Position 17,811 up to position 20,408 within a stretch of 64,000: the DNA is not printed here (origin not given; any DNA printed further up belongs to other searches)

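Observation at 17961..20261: T9SS-type CTD beta-propeller protein encoded inside the glycan cluster next to a Wzx flippase: possible cargo-anchor glycan locus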

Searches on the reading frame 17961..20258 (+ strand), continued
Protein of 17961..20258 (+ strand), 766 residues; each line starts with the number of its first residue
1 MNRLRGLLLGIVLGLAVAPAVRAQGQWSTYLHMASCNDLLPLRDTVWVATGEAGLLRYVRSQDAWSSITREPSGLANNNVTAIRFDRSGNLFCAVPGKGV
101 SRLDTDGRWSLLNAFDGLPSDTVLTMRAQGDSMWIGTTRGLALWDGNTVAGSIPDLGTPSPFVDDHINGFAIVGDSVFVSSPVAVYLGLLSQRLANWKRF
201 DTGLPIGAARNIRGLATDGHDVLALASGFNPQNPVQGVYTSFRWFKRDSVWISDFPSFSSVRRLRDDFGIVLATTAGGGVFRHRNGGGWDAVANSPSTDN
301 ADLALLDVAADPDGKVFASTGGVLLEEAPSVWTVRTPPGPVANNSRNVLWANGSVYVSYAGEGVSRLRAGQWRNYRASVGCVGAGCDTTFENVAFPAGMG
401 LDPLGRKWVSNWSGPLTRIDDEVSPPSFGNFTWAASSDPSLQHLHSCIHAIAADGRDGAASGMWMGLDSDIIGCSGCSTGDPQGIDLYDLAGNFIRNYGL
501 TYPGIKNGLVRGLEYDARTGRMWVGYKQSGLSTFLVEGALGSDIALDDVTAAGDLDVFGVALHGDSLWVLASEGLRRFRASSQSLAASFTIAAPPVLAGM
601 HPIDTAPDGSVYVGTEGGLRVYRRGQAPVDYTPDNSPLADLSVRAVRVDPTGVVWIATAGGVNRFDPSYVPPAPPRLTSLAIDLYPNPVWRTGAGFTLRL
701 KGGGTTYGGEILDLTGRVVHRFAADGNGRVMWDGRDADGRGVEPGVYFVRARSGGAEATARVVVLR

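Call 14: find_homologous_proteins(query=window:17961-20258:+, max_evalue=0.001)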
Query window:17961-20258:+ (766 aa): 213 proteins with E <= 0.001 among 8000 candidates; the best 120 are listed.
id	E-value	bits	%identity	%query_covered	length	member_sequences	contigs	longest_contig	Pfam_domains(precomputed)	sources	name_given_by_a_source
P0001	0.0e+0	1752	100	100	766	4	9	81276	PF07494.18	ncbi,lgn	-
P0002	0.0e+0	1533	88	97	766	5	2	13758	PF07494.18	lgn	-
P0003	0.0e+0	1345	76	100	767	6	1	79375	PF07494.18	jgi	jgi:hypothetical protein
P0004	0.0e+0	1128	66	98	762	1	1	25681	PF07494.18,PF18962.8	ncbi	-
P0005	0.0e+0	1118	65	100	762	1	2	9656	PF07494.18,PF18962.8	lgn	-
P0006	0.0e+0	1117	64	100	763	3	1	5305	PF07494.18,PF18962.8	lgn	-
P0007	0.0e+0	1093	64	99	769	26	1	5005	PF07494.18,PF18962.8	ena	-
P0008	0.0e+0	1065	64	97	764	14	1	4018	PF07494.18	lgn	-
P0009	0.0e+0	1044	63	97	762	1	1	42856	PF07494.18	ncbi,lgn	-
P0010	0.0e+0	1036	62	99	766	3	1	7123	PF07494.18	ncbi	-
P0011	0.0e+0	1033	62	100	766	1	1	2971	PF07494.18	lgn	-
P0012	1.1e-294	998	60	100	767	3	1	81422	PF07494.18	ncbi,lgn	-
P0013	1.0e-292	991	60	97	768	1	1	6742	PF07494.18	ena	-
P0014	2.2e-292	990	61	97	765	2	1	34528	PF07494.18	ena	-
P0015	2.3e-288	977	60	99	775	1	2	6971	PF07494.18,PF13860.13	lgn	-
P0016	2.2e-286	971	61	98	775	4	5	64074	PF07494.18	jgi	jgi:hypothetical protein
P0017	1.3e-285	968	58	97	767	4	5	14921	PF07494.18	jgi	jgi:hypothetical protein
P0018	2.3e-284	964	58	98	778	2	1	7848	PF07494.18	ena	-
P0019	1.3e-282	958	60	99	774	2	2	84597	PF07494.18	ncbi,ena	-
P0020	1.2e-280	952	58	99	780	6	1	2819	PF07494.18,PF13860.13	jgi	-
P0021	1.0e-279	948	58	97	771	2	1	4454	PF07494.18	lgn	-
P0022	1.7e-278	944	58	100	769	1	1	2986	PF07494.18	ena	-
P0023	7.7e-278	942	57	97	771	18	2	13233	PF07494.18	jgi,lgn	jgi:hypothetical protein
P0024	7.3e-277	939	57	99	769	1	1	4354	PF07494.18,PF13860.13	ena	-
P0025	1.4e-276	938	58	99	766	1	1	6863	PF07494.18,PF13860.13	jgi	jgi:hypothetical protein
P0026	2.1e-276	938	58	97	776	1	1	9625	PF07494.18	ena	-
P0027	4.7e-276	936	57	99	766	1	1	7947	PF07494.18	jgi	jgi:hypothetical protein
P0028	4.9e-276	936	57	99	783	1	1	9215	PF07494.18,PF13860.13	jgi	-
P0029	6.9e-276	936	58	97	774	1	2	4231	PF07494.18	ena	-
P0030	1.6e-275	935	57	100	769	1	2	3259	PF07494.18,PF13860.13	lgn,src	-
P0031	3.5e-274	930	57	97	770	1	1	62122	PF07494.18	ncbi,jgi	jgi:hypothetical protein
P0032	1.0e-272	925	57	98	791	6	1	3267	PF07494.18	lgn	-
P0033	1.7e-271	921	58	97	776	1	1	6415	PF07494.18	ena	-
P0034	2.1e-269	914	54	97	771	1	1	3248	PF07494.18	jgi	jgi:hypothetical protein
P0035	2.9e-269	914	57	99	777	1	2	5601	PF07494.18,PF13860.13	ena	-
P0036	3.9e-263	894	55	99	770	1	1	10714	PF07494.18,PF18962.8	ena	-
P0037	5.6e-263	893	54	100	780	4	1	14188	PF07494.18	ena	-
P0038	2.3e-259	881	55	97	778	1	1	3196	PF07494.18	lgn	-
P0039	1.7e-258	878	54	100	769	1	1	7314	PF07494.18,PF18962.8,PF13860.13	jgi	jgi:hypothetical protein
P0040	1.4e-256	872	54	100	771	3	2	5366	PF07494.18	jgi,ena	-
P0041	3.3e-256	871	55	97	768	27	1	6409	PF07494.18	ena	-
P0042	3.8e-255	867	54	97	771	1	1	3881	PF07494.18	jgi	jgi:hypothetical protein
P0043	1.8e-254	865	54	100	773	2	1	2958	PF07494.18,PF18962.8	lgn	-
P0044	2.5e-254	864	54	100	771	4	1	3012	PF07494.18,PF18962.8,PF13860.13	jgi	jgi:hypothetical protein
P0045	4.2e-254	864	54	97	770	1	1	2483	PF07494.18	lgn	-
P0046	1.3e-253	862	55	97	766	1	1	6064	PF07494.18,PF18962.8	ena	-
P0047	2.0e-253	862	54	97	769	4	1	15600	PF07494.18,PF18962.8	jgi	-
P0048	6.6e-252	857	54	97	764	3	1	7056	PF07494.18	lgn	-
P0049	4.7e-250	850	54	97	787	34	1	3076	PF07494.18,PF18962.8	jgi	jgi:hypothetical protein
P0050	9.5e-247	839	52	100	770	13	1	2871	PF07494.18,PF18962.8,PF13860.13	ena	-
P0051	2.3e-245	835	53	97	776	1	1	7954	PF07494.18,PF18962.8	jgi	-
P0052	4.2e-245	834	52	97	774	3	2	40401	PF07494.18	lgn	-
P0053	2.5e-243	828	52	97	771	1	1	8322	PF07494.18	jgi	-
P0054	1.2e-241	823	53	97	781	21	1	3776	PF07494.18,PF18962.8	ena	-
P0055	4.8e-240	817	52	97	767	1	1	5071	PF07494.18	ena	-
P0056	1.1e-230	786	51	100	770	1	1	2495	PF07494.18,PF18962.8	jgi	jgi:ligand-binding sensor domain-containing protein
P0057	1.2e-213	730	48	98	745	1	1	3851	PF07494.18,PF13860.13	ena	-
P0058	1.3e-192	660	46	100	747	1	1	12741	PF07494.18,PF25852.1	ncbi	ncbi:MAG: two-component regulator propeller domain-containing protein [Candidatus Eisenbacteria bact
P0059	8.9e-187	641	45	98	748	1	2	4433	PF07494.18,PF25852.1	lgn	-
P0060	9.1e-187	641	45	100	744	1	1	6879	PF07494.18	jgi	-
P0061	2.0e-184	633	46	100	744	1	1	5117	PF07494.18,PF13860.13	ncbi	-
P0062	1.6e-183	630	45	100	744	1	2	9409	PF07494.18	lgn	-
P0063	2.4e-181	623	45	100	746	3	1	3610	PF07494.18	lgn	-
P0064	2.9e-181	623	46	100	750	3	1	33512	PF07494.18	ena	-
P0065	3.1e-181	623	45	100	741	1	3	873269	PF07494.18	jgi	-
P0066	3.6e-181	623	45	97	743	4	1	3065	PF07494.18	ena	-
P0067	4.0e-181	622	45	98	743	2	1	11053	PF07494.18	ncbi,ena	-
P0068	4.1e-180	619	45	100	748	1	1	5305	PF07494.18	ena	-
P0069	4.7e-180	619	44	97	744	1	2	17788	PF07494.18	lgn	-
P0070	3.6e-178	613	44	97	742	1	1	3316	PF07494.18,PF25852.1,PF13860.13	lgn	-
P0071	1.2e-177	611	44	98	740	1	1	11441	PF07494.18,PF13860.13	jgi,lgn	jgi:ligand-binding sensor domain-containing protein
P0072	1.1e-176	608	45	100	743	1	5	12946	PF07494.18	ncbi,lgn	-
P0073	2.4e-176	607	44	100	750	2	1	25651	PF07494.18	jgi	-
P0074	1.4e-175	604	45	98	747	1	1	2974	PF07494.18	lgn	-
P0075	1.6e-175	604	44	100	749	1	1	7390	PF07494.18,PF13860.13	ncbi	-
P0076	2.3e-174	600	45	97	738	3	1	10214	PF07494.18,PF13860.13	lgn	-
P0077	1.5e-173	597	43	98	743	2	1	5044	PF07494.18,PF13860.13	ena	-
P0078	2.1e-173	597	45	97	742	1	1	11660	PF07494.18,PF13860.13,PF08450.19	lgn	-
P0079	6.9e-173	595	44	97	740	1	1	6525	PF07494.18,PF13860.13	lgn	-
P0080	8.8e-173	595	44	100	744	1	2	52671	PF07494.18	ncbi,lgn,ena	-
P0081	1.6e-172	594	44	97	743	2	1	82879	PF07494.18,PF13860.13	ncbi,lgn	-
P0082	1.6e-170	587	43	97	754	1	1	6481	PF07494.18,PF13860.13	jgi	jgi:ligand-binding sensor domain-containing protein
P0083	7.6e-169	582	42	97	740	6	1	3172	PF07494.18,PF13860.13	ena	-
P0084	4.0e-168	579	44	97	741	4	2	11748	PF07494.18,PF18962.8,PF13860.13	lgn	-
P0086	1.7e-166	574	44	97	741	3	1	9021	PF07494.18,PF25852.1,PF13860.13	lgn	-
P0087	8.0e-166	572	44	97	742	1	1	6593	PF07494.18,PF13860.13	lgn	-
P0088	2.6e-165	570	43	97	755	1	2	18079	PF07494.18,PF18962.8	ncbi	-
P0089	5.0e-165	569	43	97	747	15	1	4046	PF07494.18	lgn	-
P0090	1.2e-164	568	42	98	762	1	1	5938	PF07494.18,PF08450.19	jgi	jgi:hypothetical protein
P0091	1.5e-162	561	41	97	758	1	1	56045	PF07494.18,PF08450.19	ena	-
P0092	2.3e-161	557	42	97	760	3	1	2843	PF07494.18,PF18962.8,PF08450.19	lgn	-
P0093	2.0e-160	554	42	100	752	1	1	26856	PF07494.18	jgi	jgi:ligand-binding sensor domain-containing protein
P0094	3.9e-160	553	42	97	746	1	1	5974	PF07494.18,PF25852.1,PF13860.13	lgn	-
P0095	6.3e-160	552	41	99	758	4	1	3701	PF07494.18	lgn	-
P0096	4.0e-159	550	41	97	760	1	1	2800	PF07494.18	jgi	jgi:ligand-binding sensor domain-containing protein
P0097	3.1e-158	547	40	100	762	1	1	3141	PF07494.18,PF08450.19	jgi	jgi:hypothetical protein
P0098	3.0e-157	543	42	100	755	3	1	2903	PF07494.18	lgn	-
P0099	6.2e-155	536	40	100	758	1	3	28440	PF07494.18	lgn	-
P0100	2.7e-152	527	40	100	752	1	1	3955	PF07494.18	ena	-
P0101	4.3e-151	523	41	99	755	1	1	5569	PF07494.18,PF13860.13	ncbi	-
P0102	1.5e-150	521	40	100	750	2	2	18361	PF07494.18,PF13860.13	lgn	-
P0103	4.1e-146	507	41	97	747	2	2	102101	PF07494.18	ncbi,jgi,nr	ncbi:MAG TPA: two-component regulator propeller domain-containing protein [Candidatus Saccharimonada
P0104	9.7e-145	502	40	97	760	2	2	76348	PF07494.18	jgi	-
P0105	4.7e-140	487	39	99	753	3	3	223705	PF07494.18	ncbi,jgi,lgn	jgi:hypothetical protein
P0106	2.1e-139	484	39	97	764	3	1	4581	PF07494.18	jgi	jgi:ligand-binding sensor domain-containing protein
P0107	1.4e-137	478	38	98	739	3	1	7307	PF07494.18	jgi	jgi:ligand-binding sensor domain-containing protein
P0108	8.3e-136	473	39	99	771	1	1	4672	PF07494.18,PF08450.19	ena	-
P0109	6.6e-135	470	39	97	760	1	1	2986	PF07494.18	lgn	-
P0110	3.9e-133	464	39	97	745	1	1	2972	PF07494.18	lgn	-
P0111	7.7e-133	463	39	97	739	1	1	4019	PF07494.18,PF13860.13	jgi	jgi:hypothetical protein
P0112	3.2e-130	454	37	99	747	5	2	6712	PF07494.18,PF13860.13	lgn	-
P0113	3.8e-130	454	37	97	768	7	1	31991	PF07494.18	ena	-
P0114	2.7e-128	448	37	98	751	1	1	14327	PF07494.18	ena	-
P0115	4.8e-127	444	36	97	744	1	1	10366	PF07494.18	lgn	-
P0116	1.8e-126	442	39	97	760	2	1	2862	PF07494.18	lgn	-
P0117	1.9e-125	438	38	97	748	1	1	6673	PF07494.18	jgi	jgi:hypothetical protein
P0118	2.0e-125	438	37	99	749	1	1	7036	PF07494.18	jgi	jgi:ligand-binding sensor domain-containing protein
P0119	2.6e-125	438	37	100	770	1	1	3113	PF07494.18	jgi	-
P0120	4.2e-125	437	38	97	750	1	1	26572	PF07494.18,PF13860.13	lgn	-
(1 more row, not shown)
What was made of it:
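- Full length is conserved in more than 200 relatives (call 14).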

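Call 18: search_solved_structures(query=A1, max_evalue=10, show_alignments=0)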
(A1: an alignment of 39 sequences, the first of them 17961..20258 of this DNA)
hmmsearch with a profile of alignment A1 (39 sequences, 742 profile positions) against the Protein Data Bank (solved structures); distinct sequences matched with E-value up to 10: 15.
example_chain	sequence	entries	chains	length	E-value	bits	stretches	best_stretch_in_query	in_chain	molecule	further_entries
4a2l_A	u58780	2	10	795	1.4e-40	142.4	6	462-644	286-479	TWO-COMPONENT SYSTEM SENSOR HISTIDINE KINASE/RESPONSE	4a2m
3v9f_A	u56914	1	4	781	1.1e-39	139.5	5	337-641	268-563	Two-component system sensor histidine kinase/response regulator, hybrid (One-component sys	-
5m11_A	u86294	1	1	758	3.3e-25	91.6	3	602-728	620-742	Immunoreactive 84kD antigen PG93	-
3ott_A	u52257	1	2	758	2.1e-22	82.3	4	370-561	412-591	Two-component system sensor histidine kinase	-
3va6_A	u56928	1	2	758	2.1e-22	82.3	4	370-561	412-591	Two-component system sensor histidine kinase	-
3hxj_A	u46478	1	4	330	0.0021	19.5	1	169-321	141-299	Pyrrolo-quinoline quinone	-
3osv_A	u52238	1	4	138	0.0044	18.5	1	679-728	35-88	Flagellar basal-body rod modification protein FlgD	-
7eh9_A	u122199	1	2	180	0.0073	17.7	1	671-730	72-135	Basal-body rod modification protein FlgD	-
7bhq_A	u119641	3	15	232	0.012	17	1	671-730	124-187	Basal-body rod modification protein FlgD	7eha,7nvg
3c12_A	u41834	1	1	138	0.047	15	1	684-730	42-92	Flagellar protein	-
6tje_A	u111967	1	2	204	0.088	14.1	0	580-606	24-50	Cake5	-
6tjf_A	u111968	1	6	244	0.13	13.6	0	580-606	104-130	Cake6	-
6tjd_A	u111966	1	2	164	0.14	13.5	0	580-606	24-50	Cake4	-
6tjc_A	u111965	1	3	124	0.22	12.8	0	580-606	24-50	Cake3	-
6tjb_A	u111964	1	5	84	1.2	10.4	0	580-606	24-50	Cake2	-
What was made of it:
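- In sequence, the propellers score higher against HTCS sensors (1e-40) than against PorZ (call 18).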
